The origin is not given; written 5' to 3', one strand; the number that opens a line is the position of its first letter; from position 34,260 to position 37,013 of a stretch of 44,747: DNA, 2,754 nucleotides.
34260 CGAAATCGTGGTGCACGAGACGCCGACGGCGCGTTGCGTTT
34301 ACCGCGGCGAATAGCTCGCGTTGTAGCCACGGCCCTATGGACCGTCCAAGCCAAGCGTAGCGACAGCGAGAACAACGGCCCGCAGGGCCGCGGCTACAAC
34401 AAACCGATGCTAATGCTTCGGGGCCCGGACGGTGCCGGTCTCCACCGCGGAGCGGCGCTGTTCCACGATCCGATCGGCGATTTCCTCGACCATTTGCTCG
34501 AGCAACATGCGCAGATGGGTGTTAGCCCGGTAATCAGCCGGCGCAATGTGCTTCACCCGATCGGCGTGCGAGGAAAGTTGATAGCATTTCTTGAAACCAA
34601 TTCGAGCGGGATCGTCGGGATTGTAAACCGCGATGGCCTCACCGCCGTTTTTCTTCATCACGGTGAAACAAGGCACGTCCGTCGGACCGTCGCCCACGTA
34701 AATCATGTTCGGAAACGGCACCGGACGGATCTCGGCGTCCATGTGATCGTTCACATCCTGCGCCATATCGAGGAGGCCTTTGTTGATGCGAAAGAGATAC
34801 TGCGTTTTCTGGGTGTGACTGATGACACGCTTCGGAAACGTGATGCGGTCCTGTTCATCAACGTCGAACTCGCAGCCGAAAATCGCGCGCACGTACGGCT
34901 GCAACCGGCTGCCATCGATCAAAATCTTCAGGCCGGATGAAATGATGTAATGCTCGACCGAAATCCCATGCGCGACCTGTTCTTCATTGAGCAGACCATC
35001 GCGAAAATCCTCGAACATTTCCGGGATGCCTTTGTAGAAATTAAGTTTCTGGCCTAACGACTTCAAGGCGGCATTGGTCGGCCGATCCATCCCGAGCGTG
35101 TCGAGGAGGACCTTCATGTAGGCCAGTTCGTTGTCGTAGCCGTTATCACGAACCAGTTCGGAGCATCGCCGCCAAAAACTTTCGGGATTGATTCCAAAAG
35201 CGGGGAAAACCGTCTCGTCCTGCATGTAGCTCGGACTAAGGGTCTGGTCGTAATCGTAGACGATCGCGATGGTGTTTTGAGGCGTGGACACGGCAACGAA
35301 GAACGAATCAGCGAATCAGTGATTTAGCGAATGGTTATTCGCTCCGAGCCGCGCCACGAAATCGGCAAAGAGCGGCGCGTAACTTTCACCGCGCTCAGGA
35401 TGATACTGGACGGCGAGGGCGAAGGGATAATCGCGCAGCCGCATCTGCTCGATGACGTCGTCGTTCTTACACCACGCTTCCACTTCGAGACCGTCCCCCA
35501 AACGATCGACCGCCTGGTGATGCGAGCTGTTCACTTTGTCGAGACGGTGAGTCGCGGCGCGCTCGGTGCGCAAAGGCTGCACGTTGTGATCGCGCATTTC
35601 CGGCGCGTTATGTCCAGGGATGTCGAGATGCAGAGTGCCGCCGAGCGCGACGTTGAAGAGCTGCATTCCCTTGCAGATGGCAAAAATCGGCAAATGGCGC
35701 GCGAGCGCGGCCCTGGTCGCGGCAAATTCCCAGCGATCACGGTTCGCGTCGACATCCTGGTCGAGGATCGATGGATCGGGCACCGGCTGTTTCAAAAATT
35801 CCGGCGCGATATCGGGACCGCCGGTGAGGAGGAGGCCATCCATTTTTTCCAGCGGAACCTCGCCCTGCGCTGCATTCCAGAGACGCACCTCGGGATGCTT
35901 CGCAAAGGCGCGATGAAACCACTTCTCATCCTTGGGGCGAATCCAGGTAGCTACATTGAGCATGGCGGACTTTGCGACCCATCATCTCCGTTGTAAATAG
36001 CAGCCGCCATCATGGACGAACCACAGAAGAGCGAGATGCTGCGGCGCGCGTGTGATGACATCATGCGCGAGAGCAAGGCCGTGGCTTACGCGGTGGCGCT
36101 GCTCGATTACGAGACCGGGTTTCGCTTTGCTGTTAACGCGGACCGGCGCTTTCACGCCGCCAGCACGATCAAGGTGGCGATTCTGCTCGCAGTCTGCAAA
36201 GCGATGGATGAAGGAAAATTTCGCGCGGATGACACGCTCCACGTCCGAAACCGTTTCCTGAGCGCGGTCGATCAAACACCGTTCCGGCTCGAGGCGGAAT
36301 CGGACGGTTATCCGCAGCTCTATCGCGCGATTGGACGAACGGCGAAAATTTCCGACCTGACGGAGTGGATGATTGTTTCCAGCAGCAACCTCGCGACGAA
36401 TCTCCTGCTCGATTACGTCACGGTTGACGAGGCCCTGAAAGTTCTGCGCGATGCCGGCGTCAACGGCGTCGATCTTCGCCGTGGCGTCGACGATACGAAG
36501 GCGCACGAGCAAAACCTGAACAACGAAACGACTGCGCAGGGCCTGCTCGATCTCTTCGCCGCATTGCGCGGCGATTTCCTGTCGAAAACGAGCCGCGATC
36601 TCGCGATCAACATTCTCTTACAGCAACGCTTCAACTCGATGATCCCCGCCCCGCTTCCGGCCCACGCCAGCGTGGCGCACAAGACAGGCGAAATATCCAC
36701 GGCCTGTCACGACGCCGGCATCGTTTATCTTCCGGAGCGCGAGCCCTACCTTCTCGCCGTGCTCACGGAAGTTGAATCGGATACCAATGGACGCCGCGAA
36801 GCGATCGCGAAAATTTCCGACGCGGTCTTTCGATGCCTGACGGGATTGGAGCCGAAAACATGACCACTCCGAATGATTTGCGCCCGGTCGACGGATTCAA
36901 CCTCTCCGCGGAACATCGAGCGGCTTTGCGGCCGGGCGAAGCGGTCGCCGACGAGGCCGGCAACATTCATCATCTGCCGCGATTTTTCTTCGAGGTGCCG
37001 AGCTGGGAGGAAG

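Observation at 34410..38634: Uncharacterised cytoplasmic module: beta-lactamase-fold hydrolase + M15 peptidase + GS-like ligase, divergent from a C26 amidase + HAD hydrolase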

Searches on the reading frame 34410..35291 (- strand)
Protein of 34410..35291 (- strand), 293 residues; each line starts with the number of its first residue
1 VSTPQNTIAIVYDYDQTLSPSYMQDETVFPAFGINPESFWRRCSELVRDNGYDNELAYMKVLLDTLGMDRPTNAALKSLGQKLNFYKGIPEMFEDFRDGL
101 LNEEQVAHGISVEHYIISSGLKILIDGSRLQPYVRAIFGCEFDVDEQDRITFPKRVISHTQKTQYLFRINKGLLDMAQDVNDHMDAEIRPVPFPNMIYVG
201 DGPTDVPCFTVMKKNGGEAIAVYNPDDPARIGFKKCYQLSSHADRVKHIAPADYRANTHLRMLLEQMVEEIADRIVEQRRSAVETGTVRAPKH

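Call 3: search_protein_families(library=pfam, proteins=[window:34410-35291:-], max_evalue=0.1)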
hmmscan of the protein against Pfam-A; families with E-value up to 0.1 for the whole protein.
window:34410-35291:- (293 aa): 1 family
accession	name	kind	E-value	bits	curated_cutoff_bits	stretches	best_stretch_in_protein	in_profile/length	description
PF12710.13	HAD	-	0.0014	19.5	27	1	10-209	1-188/189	haloacid dehalogenase-like hydrolase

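Call 4: search_protein_families(library=ncbifam, proteins=[window:34410-35291:-], max_evalue=0.1)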
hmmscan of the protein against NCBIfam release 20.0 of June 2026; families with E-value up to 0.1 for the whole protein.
window:34410-35291:- (293 aa): 2 families
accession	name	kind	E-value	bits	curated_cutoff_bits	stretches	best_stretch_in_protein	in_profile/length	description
TIGR01484.1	HAD-SF-IIB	subfamily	0.026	14.6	41.8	0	178-213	186-216/221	HAD-IIB family hydrolase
TIGR01488.1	HAD-SF-IB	subfamily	0.028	14.4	45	1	113-209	91-174/177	HAD-IB family phosphatase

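Call 30: search_protein_families(library=padloc, proteins=[window:34410-35291:-], max_evalue=0.01)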
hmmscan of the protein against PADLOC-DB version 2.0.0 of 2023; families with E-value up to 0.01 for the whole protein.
window:34410-35291:- (293 aa): 3 families
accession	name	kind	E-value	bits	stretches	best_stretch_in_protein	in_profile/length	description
PDLC05002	PDC-S34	-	1.2e-84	282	1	1-278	1-273/284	-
PDLC05001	PDC-S34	-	4.9e-66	221.3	1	5-272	13-273/384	-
PDLC05000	PDC-S34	-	9.8e-55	184.4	1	8-272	4-261/416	-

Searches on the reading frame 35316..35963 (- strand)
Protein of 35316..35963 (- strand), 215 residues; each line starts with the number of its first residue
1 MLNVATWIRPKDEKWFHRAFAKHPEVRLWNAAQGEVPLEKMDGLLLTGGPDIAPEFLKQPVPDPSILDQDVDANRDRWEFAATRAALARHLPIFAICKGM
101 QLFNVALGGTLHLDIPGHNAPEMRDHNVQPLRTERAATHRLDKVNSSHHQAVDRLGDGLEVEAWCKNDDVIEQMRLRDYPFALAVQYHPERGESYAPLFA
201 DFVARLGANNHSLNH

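Call 3: search_protein_families(library=pfam, proteins=[window:35316-35963:-], max_evalue=0.1)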
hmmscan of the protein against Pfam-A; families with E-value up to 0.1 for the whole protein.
window:35316-35963:- (215 aa): 2 families
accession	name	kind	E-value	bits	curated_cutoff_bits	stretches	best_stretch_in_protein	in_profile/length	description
PF07722.19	Peptidase_C26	-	6.6e-42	144.2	20.5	1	38-190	56-219/219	Peptidase C26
PF00117.34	GATase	-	4e-18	66.2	22.8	1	38-191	40-173/190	Glutamine amidotransferase class-I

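Call 4: search_protein_families(library=ncbifam, proteins=[window:35316-35963:-], max_evalue=0.1)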
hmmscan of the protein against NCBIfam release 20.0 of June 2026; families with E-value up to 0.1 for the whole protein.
window:35316-35963:- (215 aa): 20 families
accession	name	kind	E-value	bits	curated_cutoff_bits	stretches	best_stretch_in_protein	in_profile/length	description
NF008471.0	PRK11366.1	equivalog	1.6e-20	73.6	266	2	37-130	58-148/254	gamma-glutamyl-gamma-aminobutyrate hydrolase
TIGR01368.1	CPSaseIIsmall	equivalog_domain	7.3e-09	35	307.35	1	82-191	238-341/361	glutamine-hydrolyzing carbamoyl-phosphate synthase small subunit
NF010081.0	PRK13566.1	equivalog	8.5e-09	34.2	645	1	84-190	594-699/729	anthranilate synthase component I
NF045546.1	GCDPHdlase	equivalog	1.1e-08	35.4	250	1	68-194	71-184/198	gamma-glutamyl-CDP-amidate hydrolase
NF000848.1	PRK00074.1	equivalog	2e-08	33.3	400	1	81-193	61-172/512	glutamine-hydrolyzing GMP synthase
TIGR00888.1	guaA_Nterm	equivalog_domain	7.5e-08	32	172.15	1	83-192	63-168/188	glutamine-hydrolyzing GMP synthase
NF009475.0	PRK12838.1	equivalog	1e-07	31.3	221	1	84-205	234-352/359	carbamoyl phosphate synthase small subunit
NF006562.0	PRK09065.1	equivalog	3.3e-07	30.1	205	1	84-192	84-191/242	glutamine amidotransferase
NF001975.0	PRK00758.1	equivalog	4.2e-07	29.7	198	1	38-191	40-165/185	GMP synthase subunit A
NF003792.0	PRK05380.1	equivalog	4.9e-07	28.8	308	1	138-209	458-529/534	CTP synthase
TIGR01815.1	TrpE-clade3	equivalog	8.3e-07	27.4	739.15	1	81-191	579-688/717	anthranilate synthase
TIGR00337.1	PyrG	equivalog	3.4e-06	26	462.75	1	137-203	458-524/526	glutamine hydrolyzing CTP synthase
NF005849.0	PRK07765.1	equivalog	4.5e-05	22.8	308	1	83-190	69-174/219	aminodeoxychorismate/anthranilate synthase component II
TIGR00566.1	trpG_papA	subfamily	5.1e-05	23.1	121.05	1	87-191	71-176/192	glutamine amidotransferase of anthranilate synthase or aminodeoxychorismate synthase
NF011201.0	PRK14607.1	equivalog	0.0014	17.4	670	1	87-190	70-171/534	bifunctional anthranilate synthase component II/anthranilate phosphoribosyltransferase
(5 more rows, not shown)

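Call 30: search_protein_families(library=padloc, proteins=[window:35316-35963:-], max_evalue=0.01)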
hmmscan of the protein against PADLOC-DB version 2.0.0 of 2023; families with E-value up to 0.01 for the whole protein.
window:35316-35963:- (215 aa): 0 families

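Call 78: search_solved_structures(query=window:35316-35963:-, max_evalue=0.001, show_alignments=1)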
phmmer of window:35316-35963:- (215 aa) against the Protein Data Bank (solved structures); distinct sequences matched with E-value up to 0.001: 5.
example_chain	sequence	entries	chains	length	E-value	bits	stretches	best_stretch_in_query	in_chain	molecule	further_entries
3fij_A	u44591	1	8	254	6.4e-21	78.5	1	39-191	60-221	Lin1909 protein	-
7d4r_A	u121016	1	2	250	3e-19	73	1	37-192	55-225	Probable glutamine amidotransferase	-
7d53_A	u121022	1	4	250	2.7e-18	69.9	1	37-191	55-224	Probable glutamine amidotransferase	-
7d50_A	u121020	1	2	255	2.9e-18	69.8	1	37-191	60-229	Probable glutamine amidotransferase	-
6vtv_A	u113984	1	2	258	3.5e-17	66.2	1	37-130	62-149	Gamma-glutamyl-gamma-aminobutyrate hydrolase PuuD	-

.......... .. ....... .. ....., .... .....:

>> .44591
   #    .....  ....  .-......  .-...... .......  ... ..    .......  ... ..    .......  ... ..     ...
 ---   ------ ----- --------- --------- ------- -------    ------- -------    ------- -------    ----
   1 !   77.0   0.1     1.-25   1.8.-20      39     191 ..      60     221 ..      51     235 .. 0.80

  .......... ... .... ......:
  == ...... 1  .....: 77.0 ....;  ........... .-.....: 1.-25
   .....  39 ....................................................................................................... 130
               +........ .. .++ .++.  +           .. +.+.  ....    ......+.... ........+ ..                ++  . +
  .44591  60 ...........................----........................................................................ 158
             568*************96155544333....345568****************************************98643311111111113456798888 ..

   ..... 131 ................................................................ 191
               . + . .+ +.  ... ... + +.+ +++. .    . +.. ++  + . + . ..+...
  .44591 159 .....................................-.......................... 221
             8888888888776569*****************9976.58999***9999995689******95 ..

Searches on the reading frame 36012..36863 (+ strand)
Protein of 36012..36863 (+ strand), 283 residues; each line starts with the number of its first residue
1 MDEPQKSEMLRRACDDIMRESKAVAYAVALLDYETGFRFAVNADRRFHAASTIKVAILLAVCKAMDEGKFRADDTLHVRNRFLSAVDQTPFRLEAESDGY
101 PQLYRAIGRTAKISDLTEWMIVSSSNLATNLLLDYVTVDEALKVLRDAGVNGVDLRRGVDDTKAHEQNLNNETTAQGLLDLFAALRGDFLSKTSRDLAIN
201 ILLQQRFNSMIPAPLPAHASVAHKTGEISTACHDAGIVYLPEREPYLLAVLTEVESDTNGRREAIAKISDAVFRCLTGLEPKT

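Call 3: search_protein_families(library=pfam, proteins=[window:36012-36863:+], max_evalue=0.1)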
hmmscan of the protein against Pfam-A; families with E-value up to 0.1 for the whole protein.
window:36012-36863:+ (283 aa): 3 families
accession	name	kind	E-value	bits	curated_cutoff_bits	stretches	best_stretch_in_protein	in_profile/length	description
PF13354.11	Beta-lactamase2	-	2.4e-49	168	22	1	28-252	2-214/214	Beta-lactamase enzyme family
PF00768.25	Peptidase_S11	-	0.00046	20.2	27.6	1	25-135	12-114/239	D-alanyl-D-alanine carboxypeptidase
PF00144.29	Beta-lactamase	-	0.0022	17.7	27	1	37-76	26-79/329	Beta-lactamase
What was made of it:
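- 36012..36863 (+): Gene 1 of the conserved trio: a cytoplasmic class-A beta-lactamase / PBP-A-like serine hydrolase (283 aa). Motifs: S51-x-x-K54, S124-S-N126, K224-T-G226. Pfam Beta-lactamase2 2.4e-49 (call 3).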

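Call 4: search_protein_families(library=ncbifam, proteins=[window:36012-36863:+], max_evalue=0.1)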
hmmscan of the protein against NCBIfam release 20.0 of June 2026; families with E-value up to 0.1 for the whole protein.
window:36012-36863:+ (283 aa): 78 families (the best 25 are shown)
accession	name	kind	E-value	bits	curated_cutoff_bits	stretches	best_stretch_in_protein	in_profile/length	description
NF033103.1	bla_class_A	equivalog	4.6e-34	117.7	200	1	25-274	12-255/257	class A beta-lactamase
NF012099.1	SubclassA2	equivalog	5.2e-25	88.1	320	1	11-276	3-270/275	class A beta-lactamase, subclass A2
NF000447.2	bla-A_Chryseo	exception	3.9e-18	65.7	510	1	8-273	20-287/292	CGA/CIA family class A beta-lactamase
NF041445.1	blaRATA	exception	1.8e-15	56.8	660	1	5-274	23-297/302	RATA family class A beta-lactamase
NF000481.1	carbeni_gen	exception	1.7e-13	50.7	430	1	22-274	34-279/284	CARB/PSE/RTG family carbenicillin-hydrolyzing class A beta-lactamase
NF000446.2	blaCIA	exception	1.4e-12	47.2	640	1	14-260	26-273/292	CIA family extended-spectrum class A beta-lactamase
NF000298.2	blaTLA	exception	2.2e-12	46.6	640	1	9-274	35-302/309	TLA family extended-spectrum class A beta-lactamase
NF033568.1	blaROB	exception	8.6e-12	44.8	675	1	27-253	62-278/305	ROB family class A beta-lactamase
NF040780.1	blaHBL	exception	1.3e-11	44.5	580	1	26-272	53-292/304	HBL family class A beta-lactamase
NF050797.1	blaCESS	exception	2.9e-11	43.2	525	1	26-267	51-286/296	CESS family extended-spectrum class A beta-lactamase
NF040467.1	blaRAA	exception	3.7e-11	42.7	590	1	9-272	21-284/290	RAA family extended-spectrum beta-lactamase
NF012167.0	classA_firm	exception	6.4e-11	42.2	427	1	109-275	81-253/255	class A beta-lactamase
NF040472.1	blaPAD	exception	2e-10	40.5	575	1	26-265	51-286/297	PAD family carbapenem-hydrolyzing class A beta-lactamase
NF000511.2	blaCME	exception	4.5e-10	39.2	600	1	8-276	23-293/299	CME family extended-spectrum class A beta-lactamase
NF000321.3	blaPEN-Bpc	exception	9.1e-10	38.1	580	1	30-267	55-285/295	PEN family class A beta-lactamase, Bpc-type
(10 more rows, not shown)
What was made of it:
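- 36012..36863 (+): NCBIfam bla_class_A scores 117.7 bits, below its 200-bit cut-off (call 4).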

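Call 16: search_solved_structures(query=window:36012-36863:+, max_evalue=0.001, show_alignments=1)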
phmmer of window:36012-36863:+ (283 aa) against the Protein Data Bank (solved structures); distinct sequences matched with E-value up to 0.001: 85 (the best 60 are shown).
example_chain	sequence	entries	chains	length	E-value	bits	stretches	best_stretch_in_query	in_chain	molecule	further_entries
2j7v_A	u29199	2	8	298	5e-21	78.6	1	28-281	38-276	TLL2115 PROTEIN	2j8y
2j9o_A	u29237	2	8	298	9.4e-21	77.7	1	28-281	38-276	TLL2115 PROTEIN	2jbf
6ty6_A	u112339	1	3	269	1.1e-17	67.7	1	26-272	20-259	Beta lactamase (GNCA4-2)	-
5fqi_A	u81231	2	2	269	1.3e-17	67.3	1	26-272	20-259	GNCA4 LACTAMASE W229D AND F290W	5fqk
5fqq_A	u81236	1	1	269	1.3e-17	67.3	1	26-272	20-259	GNCA4 LACTAMASE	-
6txd_A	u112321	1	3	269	5.2e-17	65.4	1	26-272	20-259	Beta lactamase (GNCA4-12)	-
6tww_A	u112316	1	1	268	1.2e-16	64.2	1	26-271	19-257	Beta-Lactamase (GNCA4)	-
4c6y_A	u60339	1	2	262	2.8e-16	63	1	26-271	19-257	BETA-LACTAMASE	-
4uhu_A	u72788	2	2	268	2.1e-15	60.1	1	26-272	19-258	GNCA LACTAMASE W229D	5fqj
5fqm_A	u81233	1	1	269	2.2e-15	60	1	26-272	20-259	GNCA BETA LACTAMASE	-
4b88_A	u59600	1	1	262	2.5e-15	59.9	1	26-272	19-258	BETA-LACTAMASE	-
4ewf_A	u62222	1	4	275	8.2e-15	58.2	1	35-281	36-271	Beta-lactamase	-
6v4w_A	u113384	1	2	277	9.6e-14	54.7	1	26-258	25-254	Beta-lactamase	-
5gs8_A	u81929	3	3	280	5.8e-12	48.9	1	8-273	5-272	Beta-lactamase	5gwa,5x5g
6nvu_A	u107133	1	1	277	7.4e-12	48.5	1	9-273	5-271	Beta-lactamase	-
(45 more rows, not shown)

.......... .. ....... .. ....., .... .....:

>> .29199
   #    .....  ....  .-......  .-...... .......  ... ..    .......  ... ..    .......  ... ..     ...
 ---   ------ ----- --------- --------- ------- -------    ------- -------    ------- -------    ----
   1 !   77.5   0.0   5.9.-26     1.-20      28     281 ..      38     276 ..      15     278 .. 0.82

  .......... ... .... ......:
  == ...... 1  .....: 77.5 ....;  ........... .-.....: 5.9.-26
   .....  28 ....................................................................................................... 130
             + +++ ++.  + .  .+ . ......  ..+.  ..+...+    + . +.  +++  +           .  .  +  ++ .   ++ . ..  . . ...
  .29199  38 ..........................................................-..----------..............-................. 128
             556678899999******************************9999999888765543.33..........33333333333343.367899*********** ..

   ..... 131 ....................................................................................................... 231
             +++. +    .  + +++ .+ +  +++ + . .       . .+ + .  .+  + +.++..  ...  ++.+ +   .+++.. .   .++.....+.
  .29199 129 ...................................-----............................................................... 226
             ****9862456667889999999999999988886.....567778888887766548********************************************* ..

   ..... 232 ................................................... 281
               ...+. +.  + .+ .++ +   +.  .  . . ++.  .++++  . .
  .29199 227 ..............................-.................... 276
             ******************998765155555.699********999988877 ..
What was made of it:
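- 36012..36863 (+): The closest solved relative is Tll2115 / PBP-A, 2j7v, E 5e-21 (call 16).
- Closest known: PBP-A. Same: It is the closest solved relative of gene 1 (E 5e-21, call 16), with a class-A fold.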

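Call 30: search_protein_families(library=padloc, proteins=[window:36012-36863:+], max_evalue=0.01)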
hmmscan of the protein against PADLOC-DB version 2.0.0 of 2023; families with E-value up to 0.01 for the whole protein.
window:36012-36863:+ (283 aa): 0 families
